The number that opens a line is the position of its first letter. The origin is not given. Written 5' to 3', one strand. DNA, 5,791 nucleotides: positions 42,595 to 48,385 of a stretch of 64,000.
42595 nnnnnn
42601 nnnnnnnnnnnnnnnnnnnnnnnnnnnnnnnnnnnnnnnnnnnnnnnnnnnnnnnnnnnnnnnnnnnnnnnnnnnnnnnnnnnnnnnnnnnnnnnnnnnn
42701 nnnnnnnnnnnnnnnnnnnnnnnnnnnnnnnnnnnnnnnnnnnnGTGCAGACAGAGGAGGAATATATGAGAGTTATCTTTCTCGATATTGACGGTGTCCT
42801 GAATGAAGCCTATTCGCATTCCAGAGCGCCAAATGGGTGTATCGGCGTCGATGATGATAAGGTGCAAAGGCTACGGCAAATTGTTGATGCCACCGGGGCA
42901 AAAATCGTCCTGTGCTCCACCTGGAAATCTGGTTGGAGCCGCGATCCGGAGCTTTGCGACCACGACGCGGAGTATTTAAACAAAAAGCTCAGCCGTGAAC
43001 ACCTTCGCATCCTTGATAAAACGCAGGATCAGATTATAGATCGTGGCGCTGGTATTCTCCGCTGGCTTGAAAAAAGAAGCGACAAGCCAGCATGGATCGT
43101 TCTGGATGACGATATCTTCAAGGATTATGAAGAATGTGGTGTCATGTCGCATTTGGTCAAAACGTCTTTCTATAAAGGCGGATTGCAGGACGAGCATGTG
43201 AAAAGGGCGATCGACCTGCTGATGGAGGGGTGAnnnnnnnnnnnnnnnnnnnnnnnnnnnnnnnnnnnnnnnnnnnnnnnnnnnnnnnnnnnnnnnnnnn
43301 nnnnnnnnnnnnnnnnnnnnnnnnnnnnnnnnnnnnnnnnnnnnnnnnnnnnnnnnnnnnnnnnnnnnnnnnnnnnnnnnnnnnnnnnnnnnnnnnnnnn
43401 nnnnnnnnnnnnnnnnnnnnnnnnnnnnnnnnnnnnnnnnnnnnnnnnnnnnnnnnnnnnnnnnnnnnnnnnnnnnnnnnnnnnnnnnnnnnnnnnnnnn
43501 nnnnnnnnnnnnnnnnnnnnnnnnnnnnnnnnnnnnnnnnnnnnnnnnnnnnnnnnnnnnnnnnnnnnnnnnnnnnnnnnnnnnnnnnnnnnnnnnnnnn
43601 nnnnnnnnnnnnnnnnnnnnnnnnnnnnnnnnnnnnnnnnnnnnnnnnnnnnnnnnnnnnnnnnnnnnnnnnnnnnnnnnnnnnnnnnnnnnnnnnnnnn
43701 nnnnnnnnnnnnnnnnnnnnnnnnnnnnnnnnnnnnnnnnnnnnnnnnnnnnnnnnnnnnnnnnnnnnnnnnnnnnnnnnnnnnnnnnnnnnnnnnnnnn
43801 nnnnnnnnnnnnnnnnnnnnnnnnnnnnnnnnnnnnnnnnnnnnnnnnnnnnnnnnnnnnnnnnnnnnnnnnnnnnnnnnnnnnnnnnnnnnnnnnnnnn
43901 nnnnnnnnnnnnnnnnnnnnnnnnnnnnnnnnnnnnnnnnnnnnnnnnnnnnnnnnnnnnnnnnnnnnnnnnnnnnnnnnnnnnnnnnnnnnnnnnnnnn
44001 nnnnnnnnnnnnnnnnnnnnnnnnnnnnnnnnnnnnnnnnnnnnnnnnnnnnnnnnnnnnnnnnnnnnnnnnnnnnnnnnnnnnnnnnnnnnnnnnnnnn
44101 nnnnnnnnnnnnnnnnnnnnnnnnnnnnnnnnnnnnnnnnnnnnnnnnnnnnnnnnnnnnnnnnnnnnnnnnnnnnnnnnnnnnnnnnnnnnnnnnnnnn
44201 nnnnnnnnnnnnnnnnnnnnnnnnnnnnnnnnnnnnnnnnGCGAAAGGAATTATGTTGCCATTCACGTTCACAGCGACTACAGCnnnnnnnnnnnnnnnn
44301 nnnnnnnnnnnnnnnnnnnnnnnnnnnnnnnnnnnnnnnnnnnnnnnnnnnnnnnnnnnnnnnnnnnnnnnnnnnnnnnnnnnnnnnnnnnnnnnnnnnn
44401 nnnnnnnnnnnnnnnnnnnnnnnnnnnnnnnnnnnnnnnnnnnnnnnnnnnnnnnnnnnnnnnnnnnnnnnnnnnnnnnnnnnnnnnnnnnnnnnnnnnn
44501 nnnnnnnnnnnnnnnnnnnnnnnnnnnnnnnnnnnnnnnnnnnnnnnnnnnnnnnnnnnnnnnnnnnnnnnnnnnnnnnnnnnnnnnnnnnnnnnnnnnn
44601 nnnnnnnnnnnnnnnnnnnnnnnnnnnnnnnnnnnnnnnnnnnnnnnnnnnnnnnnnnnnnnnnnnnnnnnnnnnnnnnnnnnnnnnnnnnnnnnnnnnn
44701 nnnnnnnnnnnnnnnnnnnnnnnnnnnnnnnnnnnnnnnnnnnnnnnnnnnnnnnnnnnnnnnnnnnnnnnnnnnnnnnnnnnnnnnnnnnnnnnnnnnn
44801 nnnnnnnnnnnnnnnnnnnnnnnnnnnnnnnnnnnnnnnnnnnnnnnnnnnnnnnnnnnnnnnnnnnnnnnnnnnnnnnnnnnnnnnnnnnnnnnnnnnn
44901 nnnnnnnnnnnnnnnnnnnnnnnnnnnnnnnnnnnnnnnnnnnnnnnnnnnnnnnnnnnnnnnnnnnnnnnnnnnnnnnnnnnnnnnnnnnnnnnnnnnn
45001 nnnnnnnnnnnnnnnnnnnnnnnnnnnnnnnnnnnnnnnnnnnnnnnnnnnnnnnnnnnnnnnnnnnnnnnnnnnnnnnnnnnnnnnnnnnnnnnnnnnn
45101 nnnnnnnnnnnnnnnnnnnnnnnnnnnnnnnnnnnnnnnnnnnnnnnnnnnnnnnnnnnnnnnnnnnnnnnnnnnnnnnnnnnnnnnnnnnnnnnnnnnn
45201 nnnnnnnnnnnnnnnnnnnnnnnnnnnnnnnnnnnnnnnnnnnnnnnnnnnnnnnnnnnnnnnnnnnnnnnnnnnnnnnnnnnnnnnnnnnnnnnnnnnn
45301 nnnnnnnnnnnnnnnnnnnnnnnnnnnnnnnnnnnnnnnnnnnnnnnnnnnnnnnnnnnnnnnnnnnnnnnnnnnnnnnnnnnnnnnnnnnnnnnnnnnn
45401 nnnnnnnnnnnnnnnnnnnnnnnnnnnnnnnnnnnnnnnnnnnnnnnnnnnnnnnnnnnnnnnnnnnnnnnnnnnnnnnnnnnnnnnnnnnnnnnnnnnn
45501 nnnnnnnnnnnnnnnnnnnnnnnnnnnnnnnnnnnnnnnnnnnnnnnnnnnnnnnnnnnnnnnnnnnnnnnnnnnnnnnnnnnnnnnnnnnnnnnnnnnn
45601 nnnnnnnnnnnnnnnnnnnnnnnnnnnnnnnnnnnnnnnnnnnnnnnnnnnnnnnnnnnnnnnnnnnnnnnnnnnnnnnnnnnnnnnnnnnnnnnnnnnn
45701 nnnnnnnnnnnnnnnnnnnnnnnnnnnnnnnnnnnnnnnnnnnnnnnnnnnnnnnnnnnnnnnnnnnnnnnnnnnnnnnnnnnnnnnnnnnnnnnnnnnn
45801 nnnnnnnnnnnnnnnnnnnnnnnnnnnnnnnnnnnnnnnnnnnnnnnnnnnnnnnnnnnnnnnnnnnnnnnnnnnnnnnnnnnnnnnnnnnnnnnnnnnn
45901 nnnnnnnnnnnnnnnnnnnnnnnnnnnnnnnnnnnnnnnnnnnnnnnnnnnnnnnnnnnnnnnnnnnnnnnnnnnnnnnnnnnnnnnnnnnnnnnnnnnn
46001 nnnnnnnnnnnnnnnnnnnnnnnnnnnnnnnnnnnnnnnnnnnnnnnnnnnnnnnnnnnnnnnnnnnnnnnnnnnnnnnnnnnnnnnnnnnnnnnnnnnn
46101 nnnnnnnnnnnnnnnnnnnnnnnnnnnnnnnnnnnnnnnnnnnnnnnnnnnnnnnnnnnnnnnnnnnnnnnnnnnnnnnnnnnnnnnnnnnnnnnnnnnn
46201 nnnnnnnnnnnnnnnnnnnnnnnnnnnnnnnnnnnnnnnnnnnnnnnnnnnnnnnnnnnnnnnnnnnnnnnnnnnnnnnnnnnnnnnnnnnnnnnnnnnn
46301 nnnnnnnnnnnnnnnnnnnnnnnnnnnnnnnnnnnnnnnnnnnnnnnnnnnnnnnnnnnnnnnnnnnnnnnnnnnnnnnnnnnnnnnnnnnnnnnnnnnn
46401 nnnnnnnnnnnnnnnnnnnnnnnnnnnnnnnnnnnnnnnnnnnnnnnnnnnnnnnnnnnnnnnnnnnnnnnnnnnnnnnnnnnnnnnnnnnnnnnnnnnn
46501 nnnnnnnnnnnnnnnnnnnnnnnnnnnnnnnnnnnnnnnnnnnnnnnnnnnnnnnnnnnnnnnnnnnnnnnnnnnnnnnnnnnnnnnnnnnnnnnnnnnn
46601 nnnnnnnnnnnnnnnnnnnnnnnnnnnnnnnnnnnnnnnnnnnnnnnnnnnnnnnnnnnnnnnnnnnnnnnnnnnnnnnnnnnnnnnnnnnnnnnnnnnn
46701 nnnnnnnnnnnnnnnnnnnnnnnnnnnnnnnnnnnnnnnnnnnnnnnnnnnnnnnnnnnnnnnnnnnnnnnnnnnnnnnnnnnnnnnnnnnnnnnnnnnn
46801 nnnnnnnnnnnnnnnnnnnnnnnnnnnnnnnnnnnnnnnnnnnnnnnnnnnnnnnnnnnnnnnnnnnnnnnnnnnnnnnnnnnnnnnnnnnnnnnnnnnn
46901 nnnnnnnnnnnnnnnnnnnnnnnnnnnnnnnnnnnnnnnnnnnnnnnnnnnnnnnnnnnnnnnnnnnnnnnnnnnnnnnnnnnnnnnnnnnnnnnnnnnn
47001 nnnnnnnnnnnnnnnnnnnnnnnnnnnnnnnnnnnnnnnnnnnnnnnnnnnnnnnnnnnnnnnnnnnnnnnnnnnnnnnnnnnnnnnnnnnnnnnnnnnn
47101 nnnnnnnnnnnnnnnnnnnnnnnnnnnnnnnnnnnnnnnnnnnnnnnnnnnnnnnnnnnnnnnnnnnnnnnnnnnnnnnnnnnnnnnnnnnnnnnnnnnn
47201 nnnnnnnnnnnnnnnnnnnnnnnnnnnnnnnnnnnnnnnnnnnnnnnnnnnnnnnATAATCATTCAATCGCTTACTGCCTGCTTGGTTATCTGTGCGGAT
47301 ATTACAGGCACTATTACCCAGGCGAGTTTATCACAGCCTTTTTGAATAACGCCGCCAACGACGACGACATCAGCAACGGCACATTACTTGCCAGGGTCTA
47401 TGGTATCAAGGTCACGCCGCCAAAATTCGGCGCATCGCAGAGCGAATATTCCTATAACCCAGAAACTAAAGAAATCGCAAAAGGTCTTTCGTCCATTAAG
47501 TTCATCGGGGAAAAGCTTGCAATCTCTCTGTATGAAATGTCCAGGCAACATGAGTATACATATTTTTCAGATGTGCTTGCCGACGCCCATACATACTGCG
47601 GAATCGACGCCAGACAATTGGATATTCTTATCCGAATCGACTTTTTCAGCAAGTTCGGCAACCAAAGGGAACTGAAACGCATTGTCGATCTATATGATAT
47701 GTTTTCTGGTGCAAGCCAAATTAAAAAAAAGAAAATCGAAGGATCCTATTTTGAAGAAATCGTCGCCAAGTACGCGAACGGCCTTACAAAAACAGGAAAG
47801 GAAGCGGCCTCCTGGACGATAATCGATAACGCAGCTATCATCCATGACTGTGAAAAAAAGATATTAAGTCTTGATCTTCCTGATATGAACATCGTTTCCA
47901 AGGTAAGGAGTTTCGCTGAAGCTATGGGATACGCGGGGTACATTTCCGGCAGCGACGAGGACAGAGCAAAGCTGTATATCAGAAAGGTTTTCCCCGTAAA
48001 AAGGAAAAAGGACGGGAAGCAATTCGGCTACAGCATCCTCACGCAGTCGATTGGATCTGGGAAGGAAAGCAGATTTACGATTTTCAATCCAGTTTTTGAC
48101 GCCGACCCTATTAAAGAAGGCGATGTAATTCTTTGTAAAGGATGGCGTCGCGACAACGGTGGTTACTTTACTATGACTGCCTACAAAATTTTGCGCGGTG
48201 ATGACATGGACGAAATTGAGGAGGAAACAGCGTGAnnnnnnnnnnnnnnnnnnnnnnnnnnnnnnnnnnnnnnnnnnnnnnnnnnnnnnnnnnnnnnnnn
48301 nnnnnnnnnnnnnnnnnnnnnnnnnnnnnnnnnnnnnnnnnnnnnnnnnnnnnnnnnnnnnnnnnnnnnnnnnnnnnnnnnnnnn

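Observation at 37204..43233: Second RNA-repair layer: Rnl5-like RNA ligase plus a small HAD (DxDG) phosphatase within the recombination/replication module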

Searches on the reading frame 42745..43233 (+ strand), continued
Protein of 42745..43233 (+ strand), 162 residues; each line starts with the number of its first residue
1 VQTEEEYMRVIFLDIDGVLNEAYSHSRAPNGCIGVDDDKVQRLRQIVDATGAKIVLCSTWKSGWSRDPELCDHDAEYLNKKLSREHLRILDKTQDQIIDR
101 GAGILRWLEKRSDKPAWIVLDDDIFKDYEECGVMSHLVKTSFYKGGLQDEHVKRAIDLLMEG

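Call 50: fold_search(model_id=the predicted structure, library=pdb)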
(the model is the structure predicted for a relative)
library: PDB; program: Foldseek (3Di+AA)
matches with E <= 10: 1240; with E <= 0.001: 15
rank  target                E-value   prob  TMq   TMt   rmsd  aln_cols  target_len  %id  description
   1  1u7p_D                1.3e-04  1.00  0.60  0.58   5.1       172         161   11  X-ray Crystal Structure of the Hypothetical Phosphotyrosine Phosphatase MDP-1 of the Haloacid Dehalogenase Superfamily (released 2004-10-19)
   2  2fps_A                2.7e-04  1.00  0.55  0.54   6.8       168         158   15  Crystal structure of the N-terminal domain of E.coli HisB- Apo Ca model. (released 2006-09-05)
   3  3l8e_B                2.9e-04  1.00  0.55  0.48   6.8       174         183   14  Crystal Structure of apo form of D,D-heptose 1.7-bisphosphate phosphatase from E. Coli (released 2010-02-02)
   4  3i6b_A                2.9e-04  1.00  0.51  0.47   5.9       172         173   15  Crystal structure of YrbI lacking the last 8 residues, in complex with Kdo and inorganic phosphate (released 2009-09-01)
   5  2gmw_A                4.5e-04  1.00  0.56  0.49   7.0       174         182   14  Crystal Structure of D,D-heptose 1.7-bisphosphate phosphatase from E. Coli. (released 2007-04-10)
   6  1u7o                  5.5e-04  1.00  0.58  0.56   5.8       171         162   10  Magnesium Dependent Phosphatase 1 (MDP-1) (released 2004-10-26)
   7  2r8e_A                5.5e-04  1.00  0.50  0.46   5.9       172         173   14  Crystal structure of YrbI from Escherichia coli in complex with Mg (released 2008-09-23)
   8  3l8h_A                5.9e-04  1.00  0.57  0.51   7.6       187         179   14  Crystal Structure of D,D-heptose 1.7-bisphosphate phosphatase from B. bronchiseptica complexed with magnesium and phos (released 2010-02-02)
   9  3hyc_D                5.9e-04  1.00  0.48  0.44   6.3       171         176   13  Crystal structure of E. coli phosphatase YrbI, with Mg, tetragonal form (released 2009-09-01)
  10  2gmw_B                6.2e-04  1.00  0.55  0.48   6.8       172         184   14  Crystal Structure of D,D-heptose 1.7-bisphosphate phosphatase from E. Coli. (released 2007-04-10)
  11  3hyc_B                7.1e-04  1.00  0.48  0.44   6.4       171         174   13  Crystal structure of E. coli phosphatase YrbI, with Mg, tetragonal form (released 2009-09-01)
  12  2fps_B                7.6e-04  1.00  0.63  0.60   5.9       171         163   13  Crystal structure of the N-terminal domain of E.coli HisB- Apo Ca model. (released 2006-09-05)
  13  3i6b_B                7.6e-04  1.00  0.50  0.45   6.1       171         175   14  Crystal structure of YrbI lacking the last 8 residues, in complex with Kdo and inorganic phosphate (released 2009-09-01)
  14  3ij5_C                9.2e-04  1.00  0.49  0.44   5.8       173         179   13  1.95 Angstrom Resolution Crystal Structure of 3-deoxy-D-manno-octulosonate 8-phosphate phosphatase from Yersinia pesti (released 2009-08-11)
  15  2r8e_E                9.8e-04  1.00  0.50  0.44   5.9       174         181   16  Crystal structure of YrbI from Escherichia coli in complex with Mg (released 2008-09-23)
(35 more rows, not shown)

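Call 52: search_protein_families(library=pfam, alignment_id=A3, max_evalue=0.001)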
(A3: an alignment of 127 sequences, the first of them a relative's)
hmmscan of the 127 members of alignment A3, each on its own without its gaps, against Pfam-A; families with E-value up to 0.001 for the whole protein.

A. member 1, L032:11395-11922:+ (175 aa): 1 family
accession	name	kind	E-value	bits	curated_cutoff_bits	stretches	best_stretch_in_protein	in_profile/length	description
PF13328.12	HD_4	-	1.1e-07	32.1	27.2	1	12-76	1-68/156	HD domain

B. families by the number of members that match (of 127 scanned): 106 families (the first 25 are shown)
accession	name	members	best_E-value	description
PF13597.11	NRDD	2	1.2e-195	Anaerobic ribonucleoside-triphosphate reductase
PF02342.23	TerD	2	5.2e-75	TerD domain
PF13353.11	Fer4_12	2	4e-37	4Fe-4S single cluster domain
PF01228.26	Gly_radical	2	7.2e-20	Glycine radical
PF10686.14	YAcAr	2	8.1e-15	YspA, cpYpsA-related SLOG family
PF04055.27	Radical_SAM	2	4.6e-10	Radical SAM superfamily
PF13248.11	Zn_ribbon_3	2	5.7e-09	zinc-ribbon domain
PF00149.33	Metallophos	2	5.1e-07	Calcineurin-like phosphoesterase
PF01966.28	HD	2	8.7e-07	HD domain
PF00478.31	IMPDH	1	1.4e-71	IMP dehydrogenase / GMP reductase domain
PF02540.23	NAD_synthase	1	8.6e-68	NAD synthase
PF01139.22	RtcB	1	1e-60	tRNA-splicing ligase RtcB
PF20030.5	bpMoxR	1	1.7e-52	MoxR domain in the MoxR-vWA-beta-propeller ternary systems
PF12322.14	T4_baseplate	1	6.7e-51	T4 bacteriophage base plate protein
PF01653.23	DNA_ligase_aden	1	4.6e-45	NAD-dependent DNA ligase adenylation domain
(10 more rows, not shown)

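Call 59: search_protein_families(library=ncbifam, proteins=[window:42766-43233:+], max_evalue=0.001)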
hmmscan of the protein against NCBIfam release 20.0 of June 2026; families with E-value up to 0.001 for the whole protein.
window:42766-43233:+ (155 aa): 0 families

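Call 65: search_solved_structures(query=A1, max_evalue=10)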
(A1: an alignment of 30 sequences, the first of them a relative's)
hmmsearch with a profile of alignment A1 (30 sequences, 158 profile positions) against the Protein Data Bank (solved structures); distinct sequences matched with E-value up to 10: 7.
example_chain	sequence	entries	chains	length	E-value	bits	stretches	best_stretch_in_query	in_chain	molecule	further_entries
5orm_A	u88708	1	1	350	9.4e-08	35.3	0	116-155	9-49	cPPR-Telo1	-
5orq_A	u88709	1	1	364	1.3e-07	34.9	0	116-155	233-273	cPPR-Telo1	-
4wsl_A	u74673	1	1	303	7e-07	32.5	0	116-155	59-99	Pentatricopeptide repeat protein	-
4pjr_A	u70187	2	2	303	9e-07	32.1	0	116-155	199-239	Pentatricopeptide repeat protein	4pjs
4wn4_A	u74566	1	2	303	1.1e-06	31.8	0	116-155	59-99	Pentatricopeptide repeat protein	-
4pjq_A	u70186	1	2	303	1.5e-05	28.1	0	116-155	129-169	Pentatricopeptide repeat protein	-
12em_A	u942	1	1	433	0.77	12.8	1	54-117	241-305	Beta-1,3-glucosyltransferase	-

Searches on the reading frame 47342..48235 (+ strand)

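Call 12: search_protein_families(library=pfam, proteins=[window:47342-48235:+], max_evalue=0.001)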
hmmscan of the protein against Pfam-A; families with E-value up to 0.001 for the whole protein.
window:47342-48235:+ (297 aa): 1 family
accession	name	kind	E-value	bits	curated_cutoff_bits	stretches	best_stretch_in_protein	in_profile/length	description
PF14579.12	HHH_6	-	6.1e-09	36.4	25.6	1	21-110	1-88/90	Helix-hairpin-helix motif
